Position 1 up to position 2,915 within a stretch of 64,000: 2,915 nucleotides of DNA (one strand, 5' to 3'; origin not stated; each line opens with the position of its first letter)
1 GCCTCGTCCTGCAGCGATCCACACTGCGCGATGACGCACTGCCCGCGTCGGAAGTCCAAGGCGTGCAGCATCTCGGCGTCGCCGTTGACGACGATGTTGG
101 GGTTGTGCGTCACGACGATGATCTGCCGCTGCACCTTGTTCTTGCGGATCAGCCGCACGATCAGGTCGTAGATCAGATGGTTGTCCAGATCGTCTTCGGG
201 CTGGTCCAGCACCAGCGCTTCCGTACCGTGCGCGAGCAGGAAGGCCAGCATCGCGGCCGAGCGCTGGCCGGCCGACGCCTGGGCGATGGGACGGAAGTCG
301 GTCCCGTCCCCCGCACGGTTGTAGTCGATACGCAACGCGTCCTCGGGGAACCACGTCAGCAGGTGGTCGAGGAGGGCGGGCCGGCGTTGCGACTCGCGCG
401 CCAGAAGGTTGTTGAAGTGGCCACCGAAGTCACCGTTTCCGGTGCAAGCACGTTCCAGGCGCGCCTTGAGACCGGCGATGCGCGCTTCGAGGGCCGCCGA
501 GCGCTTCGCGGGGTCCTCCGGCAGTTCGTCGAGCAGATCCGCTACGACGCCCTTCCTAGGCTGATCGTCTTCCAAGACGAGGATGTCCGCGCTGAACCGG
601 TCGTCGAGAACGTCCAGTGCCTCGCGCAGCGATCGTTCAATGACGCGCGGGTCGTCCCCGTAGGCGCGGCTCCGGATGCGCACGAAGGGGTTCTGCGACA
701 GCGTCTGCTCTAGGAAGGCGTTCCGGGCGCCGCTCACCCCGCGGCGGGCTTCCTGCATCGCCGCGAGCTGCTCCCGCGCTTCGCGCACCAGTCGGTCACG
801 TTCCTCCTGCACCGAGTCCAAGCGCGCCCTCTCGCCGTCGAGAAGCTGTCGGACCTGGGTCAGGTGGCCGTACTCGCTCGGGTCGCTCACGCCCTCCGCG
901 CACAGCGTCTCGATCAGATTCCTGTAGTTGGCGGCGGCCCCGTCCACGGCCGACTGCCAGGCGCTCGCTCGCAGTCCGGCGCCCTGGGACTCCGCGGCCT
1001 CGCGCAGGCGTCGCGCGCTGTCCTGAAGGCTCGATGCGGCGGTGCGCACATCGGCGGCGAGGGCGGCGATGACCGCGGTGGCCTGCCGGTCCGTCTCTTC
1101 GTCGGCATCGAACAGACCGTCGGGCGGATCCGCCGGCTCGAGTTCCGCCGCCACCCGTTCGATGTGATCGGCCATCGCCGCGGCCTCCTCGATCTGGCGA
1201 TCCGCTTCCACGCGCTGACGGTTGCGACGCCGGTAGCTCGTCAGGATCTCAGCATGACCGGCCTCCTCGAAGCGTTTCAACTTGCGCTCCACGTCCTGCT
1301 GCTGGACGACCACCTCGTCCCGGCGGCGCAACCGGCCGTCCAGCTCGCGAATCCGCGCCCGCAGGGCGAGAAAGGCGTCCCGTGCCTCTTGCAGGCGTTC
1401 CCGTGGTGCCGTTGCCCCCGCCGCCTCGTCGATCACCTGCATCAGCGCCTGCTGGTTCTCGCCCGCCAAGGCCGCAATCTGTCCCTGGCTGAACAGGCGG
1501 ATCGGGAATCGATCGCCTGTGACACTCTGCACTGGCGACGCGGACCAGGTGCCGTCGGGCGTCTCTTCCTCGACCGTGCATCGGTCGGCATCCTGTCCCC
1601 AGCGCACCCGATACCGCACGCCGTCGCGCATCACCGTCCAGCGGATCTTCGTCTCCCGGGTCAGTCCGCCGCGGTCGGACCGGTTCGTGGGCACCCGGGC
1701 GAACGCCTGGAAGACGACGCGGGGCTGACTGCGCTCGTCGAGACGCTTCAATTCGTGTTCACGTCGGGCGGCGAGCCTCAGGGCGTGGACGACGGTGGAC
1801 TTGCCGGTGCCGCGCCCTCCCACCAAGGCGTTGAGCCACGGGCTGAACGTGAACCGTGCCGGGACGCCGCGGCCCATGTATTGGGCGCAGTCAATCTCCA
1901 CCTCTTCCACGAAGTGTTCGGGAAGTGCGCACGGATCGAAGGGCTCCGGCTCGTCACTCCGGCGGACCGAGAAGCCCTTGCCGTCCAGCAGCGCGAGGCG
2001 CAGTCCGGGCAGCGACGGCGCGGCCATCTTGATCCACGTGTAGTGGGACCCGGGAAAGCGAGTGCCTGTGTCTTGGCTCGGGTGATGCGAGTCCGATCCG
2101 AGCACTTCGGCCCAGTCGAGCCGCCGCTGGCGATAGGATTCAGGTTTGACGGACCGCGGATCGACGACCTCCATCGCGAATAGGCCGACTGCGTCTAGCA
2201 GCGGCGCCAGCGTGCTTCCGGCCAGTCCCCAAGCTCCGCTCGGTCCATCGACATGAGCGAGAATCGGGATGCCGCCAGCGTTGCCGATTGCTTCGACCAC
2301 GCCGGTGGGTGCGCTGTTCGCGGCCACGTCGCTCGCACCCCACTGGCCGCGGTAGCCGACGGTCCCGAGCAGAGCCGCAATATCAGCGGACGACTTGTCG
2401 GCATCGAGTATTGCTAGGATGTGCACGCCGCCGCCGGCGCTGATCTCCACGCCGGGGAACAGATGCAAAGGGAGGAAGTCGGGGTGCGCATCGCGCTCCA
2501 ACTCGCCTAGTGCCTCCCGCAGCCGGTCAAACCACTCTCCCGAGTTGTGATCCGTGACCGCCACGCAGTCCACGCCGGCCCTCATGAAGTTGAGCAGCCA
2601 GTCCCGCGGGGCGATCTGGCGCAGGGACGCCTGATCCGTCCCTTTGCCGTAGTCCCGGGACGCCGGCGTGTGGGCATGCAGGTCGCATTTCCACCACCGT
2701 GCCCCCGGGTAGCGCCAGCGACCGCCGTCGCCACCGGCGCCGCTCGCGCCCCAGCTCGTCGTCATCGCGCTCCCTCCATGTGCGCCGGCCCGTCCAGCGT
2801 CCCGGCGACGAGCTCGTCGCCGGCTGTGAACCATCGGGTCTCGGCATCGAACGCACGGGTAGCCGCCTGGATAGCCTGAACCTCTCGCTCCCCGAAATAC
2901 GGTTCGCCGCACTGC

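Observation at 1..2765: Large PHP-phosphoesterase / SMC-type ATPase fusion as the only intact large gene in a decayed defence/TA island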

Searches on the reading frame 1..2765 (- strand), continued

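Call 25: search_dna_similar(query=P0001, collection=plasmids, mode=protein, max_rows=30)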
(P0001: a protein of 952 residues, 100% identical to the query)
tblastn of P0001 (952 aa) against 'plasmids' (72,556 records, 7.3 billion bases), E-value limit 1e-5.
Records with a match: 1158; places in all: 1217; records where one place covers at least 80% of the query: 112.
Best place of each record, by identity: <60% 1158.
By first word of the organism name: Escherichia 363; Klebsiella 342; Enterobacter 60; Piscirickettsia 34; Salmonella 33; Citrobacter 28; Pseudomonas 21; Serratia 21; Raoultella 19; Yersinia 17; and 66 more.
By predicted mobility (MOB-suite, as given by PLSDB): conjugative 840; non-mobilizable 200; mobilizable 118.
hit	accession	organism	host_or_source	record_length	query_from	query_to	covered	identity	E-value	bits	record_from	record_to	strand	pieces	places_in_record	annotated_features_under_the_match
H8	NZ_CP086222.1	Escherichia coli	Homo sapiens,urine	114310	19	947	98%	49.3%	0e+0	771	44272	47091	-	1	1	TrlF family AAA-like ATPase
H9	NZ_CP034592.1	Escherichia coli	anus swab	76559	19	947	98%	49.2%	0e+0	771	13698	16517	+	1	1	TrlF family AAA-like ATPase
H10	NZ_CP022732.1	Escherichia coli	Homo sapiens,urine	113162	19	947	98%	49.2%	0e+0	771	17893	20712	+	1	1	TrlF family AAA-like ATPase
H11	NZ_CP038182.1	Escherichia coli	Homo sapiens,rectal swab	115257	19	947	98%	49.2%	0e+0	771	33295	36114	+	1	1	TrlF family AAA-like ATPase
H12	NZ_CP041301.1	Escherichia coli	Homo sapiens,urine from healthy adult ...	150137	19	947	98%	49.2%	0e+0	771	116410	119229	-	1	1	TrlF family AAA-like ATPase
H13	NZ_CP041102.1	Klebsiella pneumoniae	Swine,Rectal swab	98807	19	947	98%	49.2%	0e+0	771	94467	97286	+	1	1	TrlF family AAA-like ATPase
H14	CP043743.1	Escherichia coli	ground turkey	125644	19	947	98%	49.2%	0e+0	771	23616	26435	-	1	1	chromosome segregation protein SMC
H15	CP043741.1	Escherichia coli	ground turkey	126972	19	947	98%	49.2%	0e+0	771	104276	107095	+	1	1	chromosome segregation protein SMC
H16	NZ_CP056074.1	Escherichia coli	meat duck,faeces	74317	19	947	98%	49.2%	0e+0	771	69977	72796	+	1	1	TrlF family AAA-like ATPase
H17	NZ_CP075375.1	Escherichia coli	mix culture,stool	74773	19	947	98%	49.2%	0e+0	771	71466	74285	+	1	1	TrlF family AAA-like ATPase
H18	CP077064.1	Escherichia coli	pig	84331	19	947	98%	49.2%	0e+0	771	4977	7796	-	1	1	chromosome segregation protein SMC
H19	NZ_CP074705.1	Escherichia coli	Homo sapiens,cell culture,rectal swab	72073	19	947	98%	49.2%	0e+0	771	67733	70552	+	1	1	TrlF family AAA-like ATPase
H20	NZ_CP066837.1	Escherichia coli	Gallus gallus domesticus,whole ...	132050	19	947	98%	49.2%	0e+0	771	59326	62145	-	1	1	TrlF family AAA-like ATPase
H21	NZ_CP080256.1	Escherichia coli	Chicken fecal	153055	19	947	98%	49.2%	0e+0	771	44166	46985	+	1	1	TrlF family AAA-like ATPase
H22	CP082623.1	Salmonella enterica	Chicken thighs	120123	19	947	98%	49.2%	0e+0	771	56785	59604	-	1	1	chromosome segregation protein SMC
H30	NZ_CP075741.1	Escherichia coli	Sus scrofa,feacal sample,Pig feces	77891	19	947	98%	49.2%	0e+0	771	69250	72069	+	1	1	TrlF family AAA-like ATPase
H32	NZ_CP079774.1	Escherichia coli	Duck,cloacal swabs,cloacal swab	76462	19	947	98%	49.2%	0e+0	771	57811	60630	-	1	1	TrlF family AAA-like ATPase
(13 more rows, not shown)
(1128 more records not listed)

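Call 26: get_annotated_region(hit=H9, flank=8000)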
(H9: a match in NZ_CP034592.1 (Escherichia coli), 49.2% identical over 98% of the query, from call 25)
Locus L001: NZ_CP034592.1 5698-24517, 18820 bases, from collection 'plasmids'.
description: Escherichia coli strain L37 plasmid pL37-4, complete sequence
organism: Escherichia coli (NCBI taxid 562)
taxonomy: Bacteria; Pseudomonadota; Gammaproteobacteria; Enterobacterales; Enterobacteriaceae; Escherichia; Escherichia coli
host: -; source: anus swab; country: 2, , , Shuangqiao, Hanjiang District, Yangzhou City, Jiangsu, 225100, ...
typing (MOB-suite, as given by PLSDB): conjugative; replicon IncFIA; relaxase MOBF; mating-pair formation MPF_F
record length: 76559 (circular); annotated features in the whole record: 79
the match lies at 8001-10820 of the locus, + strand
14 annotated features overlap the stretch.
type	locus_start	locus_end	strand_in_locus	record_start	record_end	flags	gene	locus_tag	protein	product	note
CDS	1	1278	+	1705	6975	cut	traI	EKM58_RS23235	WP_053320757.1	conjugative transfer relaxase/helicase TraI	-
CDS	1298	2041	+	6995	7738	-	traX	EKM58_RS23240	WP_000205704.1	conjugal transfer pilus acetylase TraX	-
CDS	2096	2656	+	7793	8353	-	-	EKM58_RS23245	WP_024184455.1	fertility inhibition protein FinO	-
CDS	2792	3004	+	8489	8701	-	-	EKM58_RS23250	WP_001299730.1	ANR family transcriptional regulator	-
CDS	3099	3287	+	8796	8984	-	-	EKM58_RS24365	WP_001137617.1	hypothetical protein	-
CDS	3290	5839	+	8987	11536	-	-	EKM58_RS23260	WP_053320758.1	DEAD/DEAH box helicase family protein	-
CDS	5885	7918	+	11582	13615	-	-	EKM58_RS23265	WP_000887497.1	N-6 DNA methylase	-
CDS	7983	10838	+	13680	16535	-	-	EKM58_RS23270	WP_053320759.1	TrlF family AAA-like ATPase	-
CDS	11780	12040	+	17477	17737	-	repA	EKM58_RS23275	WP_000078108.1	replication regulatory protein RepA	-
CDS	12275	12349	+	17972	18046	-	tap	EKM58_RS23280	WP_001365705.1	RepA leader peptide Tap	GO:0006276 - plasmid maintenance [Evidence IEA]; GO:0031556 - transcriptional attenuation by ribosome [Evidence IEA]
CDS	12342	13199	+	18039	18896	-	repA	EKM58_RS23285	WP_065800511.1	incFII family plasmid replication initiator RepA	GO:0006276 - plasmid maintenance [Evidence IEA]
CDS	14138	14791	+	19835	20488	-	-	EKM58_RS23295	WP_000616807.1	CPBP family intramembrane glutamic endopeptidase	GO:0071586 - CAAX-box protein processing [Evidence IEA]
CDS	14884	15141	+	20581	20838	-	pemI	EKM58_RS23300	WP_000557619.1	type II toxin-antitoxin system antitoxin PemI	-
CDS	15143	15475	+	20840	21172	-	pemK-mt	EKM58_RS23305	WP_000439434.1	type II toxin-antitoxin system toxin endoribonuclease PemK-mt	-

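Call 28: find_encoding_contigs(protein=P0002, flank=10000, max_places=2)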
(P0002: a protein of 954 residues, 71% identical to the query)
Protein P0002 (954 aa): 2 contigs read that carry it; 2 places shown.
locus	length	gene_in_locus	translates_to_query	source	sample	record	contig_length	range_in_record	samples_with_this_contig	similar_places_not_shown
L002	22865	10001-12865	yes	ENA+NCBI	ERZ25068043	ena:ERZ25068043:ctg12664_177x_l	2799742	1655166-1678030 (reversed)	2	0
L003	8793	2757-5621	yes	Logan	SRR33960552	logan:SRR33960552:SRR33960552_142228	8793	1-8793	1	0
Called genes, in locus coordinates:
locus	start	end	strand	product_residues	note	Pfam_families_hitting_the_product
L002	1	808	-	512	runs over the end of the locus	PF00982:Glyco_transf_20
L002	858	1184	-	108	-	PF01521:Fe-S_biosyn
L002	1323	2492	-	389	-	PF00266:Aminotran_5, PF01212:Beta_elim_lyase (weak)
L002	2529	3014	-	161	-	PF02082:Rrf2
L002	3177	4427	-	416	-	PF01408:GFO_IDH_MocA, PF22725:GFO_IDH_MocA_C3, PF02894:GFO_IDH_MocA_C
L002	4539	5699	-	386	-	PF13173:AAA_14, PF13635:DUF4143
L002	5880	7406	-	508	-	PF13401:AAA_22 (weak)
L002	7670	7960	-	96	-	-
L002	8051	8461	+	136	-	PF15919:HicB_lk_antitox, PF15970:HicB-like_2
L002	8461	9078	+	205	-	-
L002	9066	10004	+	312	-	PF08843:AbiEii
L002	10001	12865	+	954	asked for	PF02463:SMC_N (faint), PF13304:AAA_21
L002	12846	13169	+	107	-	PF04326:SLFN_AlbA_2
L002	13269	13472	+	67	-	-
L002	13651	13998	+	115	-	PF13635:DUF4143 (weak)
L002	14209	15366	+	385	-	PF00144:Beta-lactamase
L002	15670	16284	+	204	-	PF01909:NTP_transf_2, PF18765:Polbeta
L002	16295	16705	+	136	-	PF01934:HepT-like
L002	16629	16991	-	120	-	PF13191:AAA_16 (weak)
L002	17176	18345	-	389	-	PF00899:ThiF, PF00581:Rhodanese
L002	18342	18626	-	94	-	PF02597:ThiS, PF09138:Urm1 (weak)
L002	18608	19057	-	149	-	PF14464:Prok-JAB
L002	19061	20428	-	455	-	PF00291:PALP, PF00581:Rhodanese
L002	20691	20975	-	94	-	-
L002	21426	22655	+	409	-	PF00155:Aminotran_1_2, PF00266:Aminotran_5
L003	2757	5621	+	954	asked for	PF02463:SMC_N (faint), PF13304:AAA_21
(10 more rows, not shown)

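Call 30: find_related_loci(query=P0001, collection=genome_contigs, flank=10000)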
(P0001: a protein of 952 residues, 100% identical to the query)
Query P0001 (952 aa) in genome_contigs; peptide patterns used: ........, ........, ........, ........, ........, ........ (x = any residue, [..] = any of these).
78 stretches matched a pattern; 25 encode a relative of the query (tblastn E <= 1e-3); 25 distinct loci.
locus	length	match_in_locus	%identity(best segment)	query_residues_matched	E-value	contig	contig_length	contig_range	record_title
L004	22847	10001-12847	72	3-952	0e+0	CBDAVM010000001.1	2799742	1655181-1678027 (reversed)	MAG: Vicinamibacterales bacterium isolate a7c2027e-4184-4f59-b936-189da53a1eb3 genome assembly, contig: contig_1, whole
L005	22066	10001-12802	69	18-952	0e+0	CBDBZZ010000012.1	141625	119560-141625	MAG: Bryobacterales bacterium isolate 74d63353-912c-4bc9-bbc2-a65f7fa8b3d4 genome assembly, contig: contig_12, whole gen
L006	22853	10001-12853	67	1-952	0e+0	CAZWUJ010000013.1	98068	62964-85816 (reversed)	MAG TPA_asm: uncultured Vicinamibacteraceae bacterium isolate SRP109090_co1_49 genome assembly, contig: NODE_207_length_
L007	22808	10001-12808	68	17-952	0e+0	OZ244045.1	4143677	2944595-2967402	MAG: Gammaproteobacteria bacterium isolate c0228bcb-c4b8-462a-94e7-08031748cab8 genome assembly, chromosome: 1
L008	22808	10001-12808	67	17-952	0e+0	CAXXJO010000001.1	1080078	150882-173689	MAG: Pseudomonadales bacterium isolate c5c9f45e-28c9-4f0a-806d-e61ce6d83dd2 genome assembly, contig: contig_1, whole gen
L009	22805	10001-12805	64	17-952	0e+0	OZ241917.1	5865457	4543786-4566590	MAG: Candidatus Latescibacterota bacterium isolate 5e8d6608-c5e3-4027-8d72-793febe4c990 genome assembly, chromosome: 1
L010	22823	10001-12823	67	11-952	0e+0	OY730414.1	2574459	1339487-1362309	MAG: Longimicrobiales bacterium isolate 35361606-ee58-41ba-9638-b7483a57a1ce genome assembly, chromosome: 1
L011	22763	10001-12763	57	17-938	0e+0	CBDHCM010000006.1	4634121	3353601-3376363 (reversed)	MAG: Candidatus Aldehydirespirator sp. isolate 36171f10-6b1c-407a-8267-17b84cd7c53a genome assembly, contig: chromosome_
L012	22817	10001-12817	58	14-952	0e+0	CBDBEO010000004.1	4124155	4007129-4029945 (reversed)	MAG: uncultured Candidatus Binatia bacterium isolate d69ef4bc-d7cd-432e-8a93-c2be756c76d7 genome assembly, contig: conti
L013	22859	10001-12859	55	5-946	0e+0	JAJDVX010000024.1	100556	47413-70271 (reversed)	MAG: Chloroflexota bacterium isolate jk18x22bins.70 k141_594257, whole genome shotgun sequence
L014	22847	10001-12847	57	17-952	0e+0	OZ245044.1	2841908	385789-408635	MAG: Dehalococcoidia bacterium isolate 2d514a54-0524-4205-b749-13ef71272d1d genome assembly, chromosome: 1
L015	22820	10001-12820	59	17-946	0e+0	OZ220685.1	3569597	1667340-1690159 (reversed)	MAG: Dehalococcoidia bacterium isolate 2a27cef4-6af2-4f96-82a3-29fad4755a7e genome assembly, chromosome: 1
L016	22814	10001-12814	55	16-948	0e+0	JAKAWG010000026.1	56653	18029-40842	MAG: Acidobacteria bacterium isolate YP4.bin42 NODE_756_length_56653_cov_4.849096, whole genome shotgun sequence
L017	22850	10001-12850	64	1-951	0e+0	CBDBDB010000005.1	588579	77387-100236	MAG: Candidatus Multivorans sp. isolate 25506e0c-16aa-497e-894a-3d9cdfe247fa genome assembly, contig: contig_5, whole ge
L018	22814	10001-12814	51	18-948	0e+0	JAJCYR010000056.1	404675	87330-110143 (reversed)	MAG: Bacteroidota bacterium isolate OFTM240 OFTM240_55, whole genome shotgun sequence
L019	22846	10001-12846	64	3-952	0e+0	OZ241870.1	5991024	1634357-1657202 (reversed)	MAG: Gammaproteobacteria bacterium isolate ca35ea08-545d-4259-bb59-35f508f037d2 genome assembly, chromosome: 1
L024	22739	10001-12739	38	17-945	6e-153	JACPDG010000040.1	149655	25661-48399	MAG: Candidatus Rokuibacteriota bacterium isolate NC_groundwater_303_Ag_B-0.1um_71_19 S7_GD2017_3_B1_scaffold_17, whole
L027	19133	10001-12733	43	17-945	0e+0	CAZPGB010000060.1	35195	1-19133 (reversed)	MAG TPA_asm: uncultured bacterium isolate SRP141376_co4_320 genome assembly, contig: NODE_2160_length_35195_cov_40.06428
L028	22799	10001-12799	57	17-952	0e+0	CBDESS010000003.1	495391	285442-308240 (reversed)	MAG: uncultured Candidatus Binatia bacterium isolate d285014b-b5bd-45bc-989a-fc635d2899d5 genome assembly, contig: conti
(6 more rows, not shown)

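Call 34: search_protein_families(library=pfam, proteins=[L005:12798-14060:+, L006:13293-14033:-, L024:6373-9990:+, L024:14006-17305:+, L015:6604-8508:-, L016:6624-9986:+, L012:13157-15511:+, L012:15508-17562:+, L027:12853-15699:+, L004:12843-13166:+], max_evalue=0.001)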
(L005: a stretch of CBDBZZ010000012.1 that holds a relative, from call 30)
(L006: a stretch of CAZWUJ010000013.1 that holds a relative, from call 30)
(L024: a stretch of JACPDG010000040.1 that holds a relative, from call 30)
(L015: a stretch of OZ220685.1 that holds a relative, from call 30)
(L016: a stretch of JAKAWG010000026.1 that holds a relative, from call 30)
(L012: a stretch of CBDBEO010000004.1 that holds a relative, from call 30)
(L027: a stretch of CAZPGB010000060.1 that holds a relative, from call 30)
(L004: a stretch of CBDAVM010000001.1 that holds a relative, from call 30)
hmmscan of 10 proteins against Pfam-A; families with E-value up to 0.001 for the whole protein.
L005:12798-14060:+ (420 aa): 2 families
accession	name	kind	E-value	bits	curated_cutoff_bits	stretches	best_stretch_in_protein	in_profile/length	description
PF13749.12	HATPase_c_4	-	7.7e-17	61.5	26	1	315-412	1-86/89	Putative ATP-dependent DNA helicase recG C-terminal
PF04326.19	SLFN_AlbA_2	-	3.5e-15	57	25.3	1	16-141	1-117/118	Schlafen, AlbA_2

L006:13293-14033:- (246 aa): 0 families

L024:6373-9990:+ (1205 aa): 7 families
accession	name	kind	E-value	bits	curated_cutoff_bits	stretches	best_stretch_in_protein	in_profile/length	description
PF00271.37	Helicase_C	-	2.3e-24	86.2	23.5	1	528-644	2-110/110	Helicase conserved C-terminal domain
PF13020.12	NOV_C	-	1.4e-14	54.3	22.1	1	1072-1168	1-88/91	Protein NO VEIN, C-terminal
PF01381.28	HTH_3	-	1e-10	41.9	23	1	24-61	1-38/55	Helix-turn-helix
PF00176.29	SNF2-rel_dom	-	1.8e-09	37.6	24.9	1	147-261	20-140/290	SNF2-related domain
PF04851.21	ResIII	-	2.3e-09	37.8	22.5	1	129-275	6-150/164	Type III restriction enzyme, res subunit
PF13560.12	HTH_31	-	6.1e-09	36.5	27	1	19-67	1-50/64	Helix-turn-helix domain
PF00270.35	DEAD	-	3.8e-07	30.4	26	1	146-307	16-161/167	DEAD/DEAH box helicase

L024:14006-17305:+ (1099 aa): 3 families
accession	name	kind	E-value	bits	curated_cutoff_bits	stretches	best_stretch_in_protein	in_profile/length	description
PF06634.17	DUF1156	-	1.8e-17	63.7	24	1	11-61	1-52/73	Protein of unknown function (DUF1156)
PF03602.21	Cons_hypoth95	-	8.2e-05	22.8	24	0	114-172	24-85/182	Conserved hypothetical protein 95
PF01170.24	UPF0020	-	0.00036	20.7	22.3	0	132-155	31-54/197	RMKL-like, methyltransferase domain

L015:6604-8508:- (634 aa): 3 families
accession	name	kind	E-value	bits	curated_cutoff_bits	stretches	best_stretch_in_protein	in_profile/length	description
PF00664.28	ABC_membrane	-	2.8e-43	149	28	1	32-302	4-268/274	ABC transporter transmembrane region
PF00005.33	ABC_tran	-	2.2e-32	113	25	1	383-532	1-137/137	ABC transporter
PF02463.25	SMC_N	-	6.7e-05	22.9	40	0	423-574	110-211/220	RecF/RecN/SMC N terminal domain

L016:6624-9986:+ (1120 aa): 3 families
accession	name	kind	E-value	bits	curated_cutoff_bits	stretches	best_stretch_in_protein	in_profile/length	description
PF07669.17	Eco57I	-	2e-11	44.7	25.3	1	323-542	2-162/171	Eco57I restriction-modification methylase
PF02384.22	N6_Mtase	-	4.5e-07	29.9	20.4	0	458-552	124-220/311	N-6 DNA Methylase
PF20473.4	MmeI_Mtase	-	1.1e-06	28.5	27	1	279-516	20-198/259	MmeI, DNA-methyltransferase domain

L012:13157-15511:+ (784 aa): 0 families

L012:15508-17562:+ (684 aa): 4 families
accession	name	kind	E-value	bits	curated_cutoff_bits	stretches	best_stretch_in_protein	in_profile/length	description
PF13337.12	BrxL_ATPase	-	7.8e-124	413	25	1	158-475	1-313/313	Lon-like protease BrxL-like, ATPase domain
PF20442.3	BrxL_N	-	5.7e-44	149.7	28.2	1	14-145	1-132/132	BREX system Lon protease-like protein BrxL N-terminal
PF05362.19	Lon_C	-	2e-07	31.2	21.1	1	483-682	7-203/205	Lon protease (S16) C-terminal proteolytic domain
PF13541.12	ChlI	-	1.5e-05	25.3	27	1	572-649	42-119/121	Subunit ChlI of Mg-chelatase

L027:12853-15699:+ (948 aa): 4 families
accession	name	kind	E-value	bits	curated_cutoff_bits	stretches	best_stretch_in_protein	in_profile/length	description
PF00271.37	Helicase_C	-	7e-24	84.7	23.5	1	489-587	11-110/110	Helicase conserved C-terminal domain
PF00176.29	SNF2-rel_dom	-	4e-20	72.5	24.9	1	110-321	1-199/290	SNF2-related domain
PF04851.21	ResIII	-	2.3e-12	47.6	22.5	1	108-286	5-163/164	Type III restriction enzyme, res subunit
PF00270.35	DEAD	-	1.3e-06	28.6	26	1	109-287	2-162/167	DEAD/DEAH box helicase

L004:12843-13166:+ (107 aa): 1 family
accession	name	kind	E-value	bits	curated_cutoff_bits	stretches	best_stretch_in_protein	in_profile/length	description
PF04326.19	SLFN_AlbA_2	-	1.9e-09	38.5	25.3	1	16-82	1-56/118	Schlafen, AlbA_2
